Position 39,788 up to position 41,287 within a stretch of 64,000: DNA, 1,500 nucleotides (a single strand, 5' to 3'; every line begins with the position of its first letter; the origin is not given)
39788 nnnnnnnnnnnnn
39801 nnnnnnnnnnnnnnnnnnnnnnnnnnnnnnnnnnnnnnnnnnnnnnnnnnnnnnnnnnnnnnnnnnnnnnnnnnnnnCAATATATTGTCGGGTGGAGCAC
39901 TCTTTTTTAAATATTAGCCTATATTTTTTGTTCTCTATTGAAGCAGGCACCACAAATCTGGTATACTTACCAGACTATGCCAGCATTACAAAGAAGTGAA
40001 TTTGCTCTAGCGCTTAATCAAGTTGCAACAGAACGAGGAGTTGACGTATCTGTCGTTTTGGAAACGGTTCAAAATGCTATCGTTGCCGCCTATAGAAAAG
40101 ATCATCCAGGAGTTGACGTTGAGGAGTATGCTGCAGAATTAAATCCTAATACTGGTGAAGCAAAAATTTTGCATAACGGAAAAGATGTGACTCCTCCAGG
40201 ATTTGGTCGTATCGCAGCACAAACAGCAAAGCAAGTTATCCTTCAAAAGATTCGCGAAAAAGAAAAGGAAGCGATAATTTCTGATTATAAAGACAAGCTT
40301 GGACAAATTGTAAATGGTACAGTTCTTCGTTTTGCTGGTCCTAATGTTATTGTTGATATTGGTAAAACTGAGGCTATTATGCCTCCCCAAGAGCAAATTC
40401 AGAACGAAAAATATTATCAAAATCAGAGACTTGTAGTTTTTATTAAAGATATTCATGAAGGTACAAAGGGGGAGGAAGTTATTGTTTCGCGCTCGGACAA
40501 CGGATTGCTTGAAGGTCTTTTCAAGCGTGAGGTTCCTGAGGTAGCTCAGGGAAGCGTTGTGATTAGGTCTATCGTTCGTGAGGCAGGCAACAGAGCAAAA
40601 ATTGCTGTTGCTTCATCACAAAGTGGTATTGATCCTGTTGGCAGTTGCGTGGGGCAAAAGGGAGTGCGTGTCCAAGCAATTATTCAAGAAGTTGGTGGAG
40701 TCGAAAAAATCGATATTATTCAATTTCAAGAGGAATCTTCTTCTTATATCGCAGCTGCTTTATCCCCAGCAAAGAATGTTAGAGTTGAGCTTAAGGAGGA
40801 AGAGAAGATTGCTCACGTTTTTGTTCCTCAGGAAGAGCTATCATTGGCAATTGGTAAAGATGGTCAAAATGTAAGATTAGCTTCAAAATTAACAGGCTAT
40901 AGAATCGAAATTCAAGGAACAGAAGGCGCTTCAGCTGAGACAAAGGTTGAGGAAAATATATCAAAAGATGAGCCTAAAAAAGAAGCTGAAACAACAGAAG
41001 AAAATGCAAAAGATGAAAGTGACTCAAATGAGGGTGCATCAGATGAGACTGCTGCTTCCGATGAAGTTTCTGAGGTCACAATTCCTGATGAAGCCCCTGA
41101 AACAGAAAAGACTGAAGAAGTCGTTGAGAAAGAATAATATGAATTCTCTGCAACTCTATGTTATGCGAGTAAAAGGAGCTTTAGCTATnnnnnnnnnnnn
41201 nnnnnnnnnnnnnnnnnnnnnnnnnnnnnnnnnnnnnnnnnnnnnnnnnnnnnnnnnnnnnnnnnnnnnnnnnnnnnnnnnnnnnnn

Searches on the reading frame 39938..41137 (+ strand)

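Call 7: search_protein_families(library=pfam, proteins=[window:39938-41137:+], max_evalue=0.01)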
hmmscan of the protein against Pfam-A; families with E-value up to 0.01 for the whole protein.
window:39938-41137:+ (399 aa): 5 families
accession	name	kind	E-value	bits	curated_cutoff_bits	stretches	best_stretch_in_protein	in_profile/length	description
PF13184.12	KH_5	-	2.1e-21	76.3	27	1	216-284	1-68/69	NusA-like KH domain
PF08529.16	NusA_N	-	1.4e-17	64.5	23.8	2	21-80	1-58/119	NusA N-terminal domain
PF23095.1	KH_NusA_C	-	3.2e-07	30.7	34.2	1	298-327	7-36/59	Transcription termination/antitermination protein NusA, KH domain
PF00013.35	KH_1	-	7.3e-05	22.9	21.5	0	293-329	3-38/66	KH domain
PF07650.23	KH_2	-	0.0067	16.7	22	0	270-328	5-64/78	KH domain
